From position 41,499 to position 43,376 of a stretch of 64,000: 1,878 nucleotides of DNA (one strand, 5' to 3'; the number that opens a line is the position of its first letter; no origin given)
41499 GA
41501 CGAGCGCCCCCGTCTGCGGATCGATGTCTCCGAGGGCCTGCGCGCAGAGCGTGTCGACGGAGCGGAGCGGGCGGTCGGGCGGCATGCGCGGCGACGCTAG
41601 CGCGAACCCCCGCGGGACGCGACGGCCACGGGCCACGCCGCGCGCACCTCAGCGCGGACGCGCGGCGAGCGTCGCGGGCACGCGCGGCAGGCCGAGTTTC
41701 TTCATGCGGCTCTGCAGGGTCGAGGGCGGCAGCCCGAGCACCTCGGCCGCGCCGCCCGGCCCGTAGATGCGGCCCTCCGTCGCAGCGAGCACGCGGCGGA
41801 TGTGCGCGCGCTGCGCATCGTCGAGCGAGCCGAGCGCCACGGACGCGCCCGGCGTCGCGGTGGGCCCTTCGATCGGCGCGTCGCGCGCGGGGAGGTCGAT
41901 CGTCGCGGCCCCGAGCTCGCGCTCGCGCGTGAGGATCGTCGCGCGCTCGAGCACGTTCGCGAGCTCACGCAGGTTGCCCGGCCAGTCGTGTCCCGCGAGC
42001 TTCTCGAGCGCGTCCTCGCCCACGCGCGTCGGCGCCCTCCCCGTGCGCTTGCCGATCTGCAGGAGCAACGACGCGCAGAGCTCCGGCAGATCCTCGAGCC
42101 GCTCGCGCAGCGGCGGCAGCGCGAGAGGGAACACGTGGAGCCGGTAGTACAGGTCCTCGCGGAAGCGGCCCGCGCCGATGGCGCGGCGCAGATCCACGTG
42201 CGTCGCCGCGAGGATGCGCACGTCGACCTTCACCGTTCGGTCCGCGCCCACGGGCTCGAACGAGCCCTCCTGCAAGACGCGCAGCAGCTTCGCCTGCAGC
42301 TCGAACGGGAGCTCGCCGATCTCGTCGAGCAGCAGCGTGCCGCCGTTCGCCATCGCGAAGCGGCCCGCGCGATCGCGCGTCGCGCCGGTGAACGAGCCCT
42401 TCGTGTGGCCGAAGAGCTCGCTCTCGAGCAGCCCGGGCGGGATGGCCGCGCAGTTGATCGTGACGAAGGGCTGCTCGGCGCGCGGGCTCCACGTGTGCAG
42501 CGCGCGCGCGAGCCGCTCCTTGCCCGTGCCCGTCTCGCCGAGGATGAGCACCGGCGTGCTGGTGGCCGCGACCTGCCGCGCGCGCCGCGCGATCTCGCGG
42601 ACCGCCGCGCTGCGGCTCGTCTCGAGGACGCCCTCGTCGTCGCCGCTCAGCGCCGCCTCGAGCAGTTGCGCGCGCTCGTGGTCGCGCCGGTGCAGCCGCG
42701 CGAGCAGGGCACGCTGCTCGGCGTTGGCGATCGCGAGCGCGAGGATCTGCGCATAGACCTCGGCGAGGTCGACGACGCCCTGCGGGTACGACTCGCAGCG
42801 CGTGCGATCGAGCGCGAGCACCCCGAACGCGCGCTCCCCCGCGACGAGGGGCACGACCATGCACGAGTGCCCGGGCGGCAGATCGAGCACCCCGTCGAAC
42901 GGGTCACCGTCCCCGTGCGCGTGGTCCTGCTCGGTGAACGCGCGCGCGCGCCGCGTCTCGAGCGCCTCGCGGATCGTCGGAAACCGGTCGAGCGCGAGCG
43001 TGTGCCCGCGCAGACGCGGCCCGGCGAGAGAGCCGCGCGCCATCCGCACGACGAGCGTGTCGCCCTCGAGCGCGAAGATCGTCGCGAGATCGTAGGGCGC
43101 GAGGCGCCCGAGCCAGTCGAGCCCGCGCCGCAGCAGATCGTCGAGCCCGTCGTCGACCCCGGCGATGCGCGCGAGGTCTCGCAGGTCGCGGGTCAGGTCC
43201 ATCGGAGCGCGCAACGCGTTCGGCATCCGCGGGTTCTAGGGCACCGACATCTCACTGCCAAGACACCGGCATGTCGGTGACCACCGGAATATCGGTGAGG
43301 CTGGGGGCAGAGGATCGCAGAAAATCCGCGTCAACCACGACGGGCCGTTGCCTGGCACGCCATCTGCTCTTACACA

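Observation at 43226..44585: Sigma-54-dependent peroxide-defence unit: a GAF-domain enhancer-binding protein divergent from ahpC-ahpD behind a -24/-12 promoter with upstream palindromes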

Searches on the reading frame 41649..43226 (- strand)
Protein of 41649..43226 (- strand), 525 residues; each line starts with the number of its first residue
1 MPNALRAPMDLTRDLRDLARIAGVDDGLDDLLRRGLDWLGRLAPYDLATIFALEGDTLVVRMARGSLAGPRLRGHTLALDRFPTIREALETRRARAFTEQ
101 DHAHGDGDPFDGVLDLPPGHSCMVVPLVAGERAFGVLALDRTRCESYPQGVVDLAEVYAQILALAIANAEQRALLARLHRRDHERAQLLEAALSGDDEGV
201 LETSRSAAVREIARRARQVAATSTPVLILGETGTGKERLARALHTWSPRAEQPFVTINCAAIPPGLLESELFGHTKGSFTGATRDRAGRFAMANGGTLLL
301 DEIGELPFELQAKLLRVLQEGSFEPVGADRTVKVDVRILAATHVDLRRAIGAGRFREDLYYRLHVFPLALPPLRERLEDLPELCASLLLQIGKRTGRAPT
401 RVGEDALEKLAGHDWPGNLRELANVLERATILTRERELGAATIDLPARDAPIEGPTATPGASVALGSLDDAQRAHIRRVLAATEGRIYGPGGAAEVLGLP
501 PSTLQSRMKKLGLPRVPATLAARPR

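Call 6: search_protein_families(library=pfam, proteins=[window:41649-43226:-])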
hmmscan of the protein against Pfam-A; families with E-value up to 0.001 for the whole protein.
window:41649-43226:- (525 aa): 9 families
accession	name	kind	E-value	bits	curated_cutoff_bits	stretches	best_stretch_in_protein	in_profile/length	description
PF00158.32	Sigma54_activat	-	1e-69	234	20.2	1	205-368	4-167/168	Sigma-54 interaction domain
PF14532.12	Sigma54_activ_2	-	6.7e-21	75.4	25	1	205-373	3-138/138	Sigma-54 interaction domain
PF25601.1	AAA_lid_14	-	3.1e-17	62.6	27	1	374-444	1-71/87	AAA+ ATPase lid domain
PF13492.12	GAF_3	-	8.4e-13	49.3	27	1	28-168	2-129/129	GAF domain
PF13185.12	GAF_2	-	1.3e-09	38.9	28.6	1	28-167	4-136/136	GAF domain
PF01590.32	GAF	-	6.2e-08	33.7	22.4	1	28-166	2-133/133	GAF domain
PF07728.20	AAA_5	-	3.3e-07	30.8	22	1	225-342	1-121/139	AAA domain (dynein-related subfamily)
PF02954.25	HTH_8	-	6.4e-05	23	22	1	468-511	2-42/42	Bacterial regulatory protein, Fis family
PF01078.27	Mg_chelatase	-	0.00046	20.1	20.3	0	211-251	9-50/207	Magnesium chelatase, subunit ChlI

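Call 7: search_protein_families(library=ncbifam, proteins=[window:41649-43226:-])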
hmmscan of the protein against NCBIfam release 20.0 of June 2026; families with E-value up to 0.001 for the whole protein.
window:41649-43226:- (525 aa): 28 families (the best 25 are shown)
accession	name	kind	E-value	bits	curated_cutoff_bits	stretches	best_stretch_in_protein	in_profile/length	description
NF003451.0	PRK05022.1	equivalog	9.1e-110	367.8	476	1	32-513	26-510/512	nitric oxide reductase transcriptional regulator NorR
TIGR01817.1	nifA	equivalog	1.6e-103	347.3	528.85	1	123-458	112-453/534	nif-specific transcriptional activator NifA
NF011958.0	PRK15429.1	equivalog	2e-101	340.7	830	1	124-513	302-686/692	formate hydrogenlyase transcriptional activator FlhA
NF038308.1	RNA_repair_RtcR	equivalog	4.2e-91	306.4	650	1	184-444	166-433/530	RNA repair transcriptional activator RtcR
TIGR02915.1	PEP_resp_reg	equivalog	2e-89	300.5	502.6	1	172-513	115-444/445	PEP-CTERM-box response regulator transcription factor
TIGR01818.1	ntrC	equivalog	2.9e-88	296.7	558.6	1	203-483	137-414/463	nitrogen regulation protein NR(I)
NF041552.1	TF_PrdR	equivalog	5.7e-86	289.1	795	1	183-510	248-575/577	sigma-54 dependent transcriptional regulator PrdR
NF050807.1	TransRegFlbDCaul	equivalog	2.2e-83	280.6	750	1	192-484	112-402/454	sigma-54-dependent transcriptional regulator FlbD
NF008469.0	PRK11361.1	equivalog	8.8e-81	271.9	714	1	189-436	132-379/461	acetoacetate metabolism transcriptional regulator AtoC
NF041946.1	LuxO_transreg_Vib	equivalog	1.2e-77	261.7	800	1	205-440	138-373/463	quorum-sensing sigma-54 dependent transcriptional regulator LuxO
NF011695.0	PRK15115.1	equivalog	5.9e-77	259.3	763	1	203-438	138-373/445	two-component system response regulator GlrR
NF041906.1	V4R_TF_MobR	exception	4.3e-76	256.5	999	1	204-510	236-543/544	phenol degradation transcriptional regulator MobR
TIGR02329.1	propionate_PrpR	equivalog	7.4e-74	249.3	499.2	1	160-510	181-526/526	propionate catabolism operon regulatory protein PrpR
TIGR02974.1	phageshock_pspF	equivalog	1.5e-73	248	443.55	1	205-443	4-243/336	phage shock protein operon transcriptional activator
NF051870.1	NAssimRespRegNtrX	equivalog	4.2e-73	246.8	600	1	203-513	142-452/452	nitrogen assimilation response regulator NtrX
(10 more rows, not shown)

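Call 8: find_encoding_contigs(protein=window:41649-43226:-, flank=6000, max_places=6)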
Protein window:41649-43226:- (525 aa): no gene with exactly this product is on record in the collection.

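Call 9: find_related_loci(query=window:41649-43226:-, collection=genome_contigs, flank=4000)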
Query window:41649-43226:- (525 aa) in genome_contigs; peptide patterns used: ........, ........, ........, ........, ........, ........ (x = any residue, [..] = any of these).
599 stretches matched a pattern (row limit reached: there are more); 28 encode a relative of the query (tblastn E <= 1e-3); 28 distinct loci.
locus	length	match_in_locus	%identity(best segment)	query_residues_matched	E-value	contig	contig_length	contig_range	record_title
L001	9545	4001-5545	71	9-523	0e+0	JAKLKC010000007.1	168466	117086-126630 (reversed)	MAG: Myxococcota bacterium isolate MAG.506 MAG.506-NODE_7_length_168466_cov_7.423698, whole genome shotgun sequence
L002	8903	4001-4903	49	218-523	3e-84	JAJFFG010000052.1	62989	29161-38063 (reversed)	MAG: Planctomycetota bacterium isolate OFTM316 OFTM316_51, whole genome shotgun sequence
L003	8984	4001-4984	46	190-513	1e-82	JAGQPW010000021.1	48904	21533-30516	MAG: Planctomycetaceae bacterium isolate HKST-UBA50 NODE_21_length_48904_cov_8.248428, whole genome shotgun sequence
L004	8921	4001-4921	44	206-513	5e-78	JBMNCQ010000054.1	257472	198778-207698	MAG: Peptococcaceae bacterium isolate Bins.048 NODE_101, whole genome shotgun sequence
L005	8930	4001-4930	49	203-518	2e-77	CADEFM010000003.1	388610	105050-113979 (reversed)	MAG: uncultured Acidobacteria bacterium isolate Acidobacteria sp. RBC012 genome assembly, contig: MAG012_3, whole genome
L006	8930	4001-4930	43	205-513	4e-77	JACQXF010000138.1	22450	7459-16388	MAG: Nitrospirae bacterium isolate NC_groundwater_1508_Pr4_B-0.1um_43_4 SR1-18-B1_scaffold_727165, whole genome shotgun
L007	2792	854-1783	47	203-515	1e-77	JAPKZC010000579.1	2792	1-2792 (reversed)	MAG: Candidatus Solibacter sp. isolate LacPavin_0419_WC70L_MAG_63_6 LacPavin_0419_WC70L_scaffold_895931, whole genome sh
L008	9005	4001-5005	42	172-513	1e-74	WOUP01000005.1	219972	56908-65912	MAG: Puniceicoccaceae bacterium 5H scaffold_4, whole genome shotgun sequence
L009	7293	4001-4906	43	204-513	7e-74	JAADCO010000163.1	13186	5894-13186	MAG: Thermodesulfobacteriota bacterium isolate L_MaxBin.001 contig-127_5184, whole genome shotgun sequence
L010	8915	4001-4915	44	218-513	2e-71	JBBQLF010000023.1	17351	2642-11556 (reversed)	MAG: Bryobacterales bacterium isolate Co_metawrap_518 Cmw_518_k141_9756790_length_17351_cov_8.0000, whole genome shotgun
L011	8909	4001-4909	46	201-513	6e-70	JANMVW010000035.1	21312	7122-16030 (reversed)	MAG: Acidobacteriota bacterium isolate OTE_88_metabat_458 OTE_88_k141_3461482, whole genome shotgun sequence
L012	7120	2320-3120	46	170-434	6e-70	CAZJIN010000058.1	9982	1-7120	MAG TPA_asm: uncultured Sediminispirochaeta sp. isolate binchicken_co77_132 genome assembly, contig: NODE_7708_length_99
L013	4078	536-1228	50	203-433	1e-69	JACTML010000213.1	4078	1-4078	MAG: Nitrosomonas eutropha isolate BJ4 scaffold_21446, whole genome shotgun sequence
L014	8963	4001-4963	43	186-513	2e-70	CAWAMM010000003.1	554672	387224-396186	MAG: uncultured delta proteobacterium isolate MFD01716.bin.1.24 genome assembly, contig: contig_31761, whole genome shot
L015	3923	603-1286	50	205-432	7e-69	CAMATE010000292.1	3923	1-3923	MAG: Akkermansia muciniphila isolate MaE-04nov19-188 genome assembly, contig: MaE-04nov19-C54756, whole genome shotgun s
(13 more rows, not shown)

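Call 14: find_homologous_proteins(query=window:41649-43226:-, max_evalue=1e-60)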
Query window:41649-43226:- (525 aa): 7127 proteins with E <= 1e-60 among 8000 candidates; the best 120 are listed.
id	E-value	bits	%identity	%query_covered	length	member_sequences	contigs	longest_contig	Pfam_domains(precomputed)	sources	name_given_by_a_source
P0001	0.0e+0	1122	100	98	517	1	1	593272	PF13185.13,PF00158.33,PF25601.2,PF01590.33,PF13492.13,PF14532.13,PF07728.21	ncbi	-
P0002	7.6e-286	967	86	100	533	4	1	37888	PF13185.13,PF00158.33,PF25601.2,PF01590.33,PF13492.13,PF14532.13,PF07728.21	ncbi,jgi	jgi:transcriptional regulator with GAF, ATPase, and Fis domain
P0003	7.3e-280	947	85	100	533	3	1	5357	PF13185.13,PF00158.33,PF25601.2,PF01590.33,PF13492.13,PF14532.13,PF07728.21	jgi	jgi:transcriptional regulator with GAF, ATPase, and Fis domain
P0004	8.7e-248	841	75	98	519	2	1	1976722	PF13185.13,PF00158.33,PF25601.2,PF01590.33,PF13492.13,PF14532.13,PF07728.21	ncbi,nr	ncbi:MAG: sigma 54-interacting transcriptional regulator [Sandaracinaceae bacterium]|nr:sigma 54-int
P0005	1.5e-237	807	74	97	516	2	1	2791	PF13185.13,PF00158.33,PF25601.2,PF01590.33,PF13492.13,PF14532.13,PF07728.21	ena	-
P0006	2.3e-235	800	74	95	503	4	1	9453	PF13185.13,PF00158.33,PF25601.2,PF01590.33,PF02954.26,PF13492.13,PF14532.13,PF07728.21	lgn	-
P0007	3.2e-235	800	73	91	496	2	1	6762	PF13185.13,PF00158.33,PF25601.2,PF01590.33,PF02954.26,PF13492.13,PF14532.13,PF07728.21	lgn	-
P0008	5.2e-234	796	73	97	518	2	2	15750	PF13185.13,PF00158.33,PF25601.2,PF01590.33,PF13492.13,PF14532.13,PF07728.21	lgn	-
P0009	3.9e-232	789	73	97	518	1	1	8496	PF13185.13,PF00158.33,PF25601.2,PF01590.33,PF02954.26,PF13492.13,PF14532.13,PF07728.21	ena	-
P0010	2.1e-229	780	72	96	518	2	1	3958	PF13185.13,PF00158.33,PF25601.2,PF01590.33,PF02954.26,PF13492.13,PF14532.13,PF07728.21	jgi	jgi:transcriptional regulator with GAF, ATPase, and Fis domain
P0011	9.2e-229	778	72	97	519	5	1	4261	PF13185.13,PF00158.33,PF25601.2,PF01590.33,PF13492.13,PF14532.13,PF07728.21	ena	-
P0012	4.3e-228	776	70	98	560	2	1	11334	PF13185.13,PF00158.33,PF25601.2,PF01590.33,PF02954.26,PF13492.13,PF14532.13,PF07728.21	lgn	-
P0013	1.1e-226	771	71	97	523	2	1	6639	PF13185.13,PF00158.33,PF25601.2,PF01590.33,PF13492.13,PF14532.13,PF07728.21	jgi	jgi:transcriptional regulator with GAF, ATPase, and Fis domain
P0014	1.8e-226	771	71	97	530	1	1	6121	PF13185.13,PF00158.33,PF25601.2,PF01590.33,PF02954.26,PF13492.13,PF14532.13,PF07728.21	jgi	jgi:transcriptional regulator with GAF, ATPase, and Fis domain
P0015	6.9e-226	769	72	96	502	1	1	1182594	PF13185.13,PF00158.33,PF25601.2,PF01590.33,PF13492.13,PF14532.13,PF07728.21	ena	-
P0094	1.1e-214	732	66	98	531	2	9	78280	PF13185.13,PF00158.33,PF25601.2,PF01590.33,PF13492.13,PF14532.13,PF07728.21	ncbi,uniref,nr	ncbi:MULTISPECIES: sigma 54-interacting transcriptional regulator [Myxococcus]|uniref:sigma 54-inter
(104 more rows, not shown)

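Call 15: find_encoding_contigs(protein=P0001, flank=3000, max_places=2)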
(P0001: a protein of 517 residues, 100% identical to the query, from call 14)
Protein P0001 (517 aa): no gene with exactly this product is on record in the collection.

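Call 16: find_encoding_contigs(protein=P0094, flank=5000, max_places=3)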
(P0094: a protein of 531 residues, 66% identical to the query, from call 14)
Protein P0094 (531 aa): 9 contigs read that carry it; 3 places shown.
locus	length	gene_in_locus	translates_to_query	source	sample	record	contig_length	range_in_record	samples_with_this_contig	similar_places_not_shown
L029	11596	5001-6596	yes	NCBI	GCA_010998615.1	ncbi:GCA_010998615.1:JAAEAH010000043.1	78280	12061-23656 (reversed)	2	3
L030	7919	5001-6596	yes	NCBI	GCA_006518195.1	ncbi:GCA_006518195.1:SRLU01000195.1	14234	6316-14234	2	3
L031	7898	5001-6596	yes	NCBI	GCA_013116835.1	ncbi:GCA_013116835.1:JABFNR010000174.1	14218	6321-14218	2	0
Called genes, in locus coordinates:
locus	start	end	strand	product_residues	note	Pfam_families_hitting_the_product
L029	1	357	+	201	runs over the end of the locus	PF08123:DOT1 (weak), PF01728:FtsJ (weak), PF02353:CMAS (weak), PF06325:PrmA, PF12847:Methyltransf_18, PF13649:Methyltransf_25, PF13847:Methyltransf_31, PF08241:Methyltransf_11, +2 more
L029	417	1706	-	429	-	PF00155:Aminotran_1_2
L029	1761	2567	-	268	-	-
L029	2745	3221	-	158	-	PF00210:Ferritin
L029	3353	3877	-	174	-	PF02627:CMD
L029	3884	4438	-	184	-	PF00578:AhpC-TSA, PF08534:Redoxin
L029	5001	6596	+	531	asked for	PF01590:GAF (weak), PF13185:GAF_2, PF13492:GAF_3, PF00158:Sigma54_activat, PF14532:Sigma54_activ_2, PF07728:AAA_5 (weak), PF25601:AAA_lid_14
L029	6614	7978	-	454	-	-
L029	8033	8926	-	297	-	PF02626:CT_A_B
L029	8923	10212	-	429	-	PF03746:LamB_YcsF, PF02682:CT_C_D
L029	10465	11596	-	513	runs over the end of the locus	PF00034:Cytochrom_C (weak), PF13442:Cytochrome_CBB3 (faint)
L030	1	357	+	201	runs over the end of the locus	PF08123:DOT1 (weak), PF01728:FtsJ (weak), PF02353:CMAS (weak), PF06325:PrmA, PF12847:Methyltransf_18, PF13649:Methyltransf_25, PF13847:Methyltransf_31, PF08241:Methyltransf_11, +2 more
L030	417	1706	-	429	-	PF00155:Aminotran_1_2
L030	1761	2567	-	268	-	-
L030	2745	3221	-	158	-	PF00210:Ferritin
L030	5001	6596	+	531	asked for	PF01590:GAF (weak), PF13185:GAF_2, PF13492:GAF_3, PF00158:Sigma54_activat, PF14532:Sigma54_activ_2, PF07728:AAA_5 (weak), PF25601:AAA_lid_14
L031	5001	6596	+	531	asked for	PF01590:GAF (weak), PF13185:GAF_2, PF13492:GAF_3, PF00158:Sigma54_activat, PF14532:Sigma54_activ_2, PF07728:AAA_5 (weak), PF25601:AAA_lid_14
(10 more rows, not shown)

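Call 27: list_cluster_members(proteins=[P0001, P0094, P0002, P0004])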
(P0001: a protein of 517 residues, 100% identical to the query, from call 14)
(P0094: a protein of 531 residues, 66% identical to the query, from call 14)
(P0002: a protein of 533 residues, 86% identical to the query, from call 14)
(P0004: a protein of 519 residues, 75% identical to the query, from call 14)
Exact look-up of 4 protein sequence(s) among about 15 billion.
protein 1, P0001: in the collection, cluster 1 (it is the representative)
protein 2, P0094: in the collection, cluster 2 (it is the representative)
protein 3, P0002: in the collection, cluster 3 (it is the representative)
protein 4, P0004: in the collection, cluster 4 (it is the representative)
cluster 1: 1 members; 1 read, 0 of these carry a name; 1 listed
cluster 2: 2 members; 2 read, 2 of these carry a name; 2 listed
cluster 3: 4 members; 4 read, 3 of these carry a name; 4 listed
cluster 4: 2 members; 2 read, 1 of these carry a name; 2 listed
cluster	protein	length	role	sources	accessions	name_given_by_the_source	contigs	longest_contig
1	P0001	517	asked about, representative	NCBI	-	-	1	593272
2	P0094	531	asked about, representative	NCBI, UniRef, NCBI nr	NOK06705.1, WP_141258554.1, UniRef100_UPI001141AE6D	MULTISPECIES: sigma 54-interacting transcriptional regulator [Myxococcus] | sigma 54-interacting transcriptional regulator n=1 Tax=Myxococcus TaxID=32 ...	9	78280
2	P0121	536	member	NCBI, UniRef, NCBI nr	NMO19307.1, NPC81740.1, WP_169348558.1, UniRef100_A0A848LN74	sigma 54-interacting transcriptional regulator [Pyxidicoccus fallax] | Sigma 54-interacting transcriptional regulator n=1 Tax=Pyxidicoccus fallax TaxID=394095 ...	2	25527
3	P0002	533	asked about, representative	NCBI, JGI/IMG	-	transcriptional regulator with GAF, ATPase, and Fis domain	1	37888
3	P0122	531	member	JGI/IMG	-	formate hydrogenlyase transcriptional activator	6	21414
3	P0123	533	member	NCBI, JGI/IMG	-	transcriptional regulator with GAF, ATPase, and Fis domain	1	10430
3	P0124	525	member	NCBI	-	-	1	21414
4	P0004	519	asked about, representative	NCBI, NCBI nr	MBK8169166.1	MAG: sigma 54-interacting transcriptional regulator [Sandaracinaceae bacterium] | sigma 54-interacting transcriptional regulator [Sandaracinaceae bacterium]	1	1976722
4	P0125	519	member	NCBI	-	-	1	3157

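Call 28: find_encoding_contigs(protein=P0002, flank=4000, max_places=2)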
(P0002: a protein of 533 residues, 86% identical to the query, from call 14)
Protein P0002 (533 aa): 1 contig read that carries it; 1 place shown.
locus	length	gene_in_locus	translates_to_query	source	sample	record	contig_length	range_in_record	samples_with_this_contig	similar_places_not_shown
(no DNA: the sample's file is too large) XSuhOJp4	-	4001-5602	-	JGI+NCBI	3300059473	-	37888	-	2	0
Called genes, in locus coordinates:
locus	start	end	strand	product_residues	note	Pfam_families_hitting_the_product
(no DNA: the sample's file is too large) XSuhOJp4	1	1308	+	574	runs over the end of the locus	PF00501:AMP-binding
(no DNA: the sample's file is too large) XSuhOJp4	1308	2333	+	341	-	PF01073:3Beta_HSD, PF01370:Epimerase, PF02719:Polysacc_synt_2 (faint), PF04321:RmlD_sub_bind (weak), PF05368:NmrA (weak), PF13460:NAD_binding_10, PF16363:GDP_Man_Dehyd, PF07993:NAD_binding_4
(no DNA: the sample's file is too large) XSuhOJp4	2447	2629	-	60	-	-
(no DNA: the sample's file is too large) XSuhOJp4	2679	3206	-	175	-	PF02627:CMD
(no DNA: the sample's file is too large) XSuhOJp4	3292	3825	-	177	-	PF00578:AhpC-TSA, PF08534:Redoxin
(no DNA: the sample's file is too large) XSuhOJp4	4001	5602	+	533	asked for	PF13185:GAF_2, PF01590:GAF (weak), PF13492:GAF_3, PF00158:Sigma54_activat, PF14532:Sigma54_activ_2, PF07728:AAA_5 (weak), PF25601:AAA_lid_14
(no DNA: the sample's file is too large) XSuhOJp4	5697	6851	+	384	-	PF01053:Cys_Met_Meta_PP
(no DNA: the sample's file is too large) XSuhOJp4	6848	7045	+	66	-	?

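Call 29: find_encoding_contigs(protein=P0004, flank=4000, max_places=2)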
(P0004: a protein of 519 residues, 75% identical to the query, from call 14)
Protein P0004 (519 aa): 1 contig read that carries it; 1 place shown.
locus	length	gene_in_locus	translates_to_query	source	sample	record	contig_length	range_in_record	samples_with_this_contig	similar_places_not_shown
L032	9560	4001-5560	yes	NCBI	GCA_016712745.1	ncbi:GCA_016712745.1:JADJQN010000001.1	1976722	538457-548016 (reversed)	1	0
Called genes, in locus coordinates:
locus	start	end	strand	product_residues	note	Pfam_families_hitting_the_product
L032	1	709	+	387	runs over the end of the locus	PF00034:Cytochrom_C (weak), PF13442:Cytochrome_CBB3, PF00034:Cytochrom_C, PF13442:Cytochrome_CBB3, PF00581:Rhodanese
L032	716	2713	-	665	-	-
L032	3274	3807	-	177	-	PF00578:AhpC-TSA, PF08534:Redoxin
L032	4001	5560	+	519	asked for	PF01590:GAF (weak), PF13185:GAF_2, PF13492:GAF_3, PF00158:Sigma54_activat, PF14532:Sigma54_activ_2, PF07728:AAA_5, PF25601:AAA_lid_14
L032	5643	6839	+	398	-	-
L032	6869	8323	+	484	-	PF01554:MatE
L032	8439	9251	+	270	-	PF00557:Peptidase_M24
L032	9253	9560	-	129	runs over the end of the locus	PF00355:Rieske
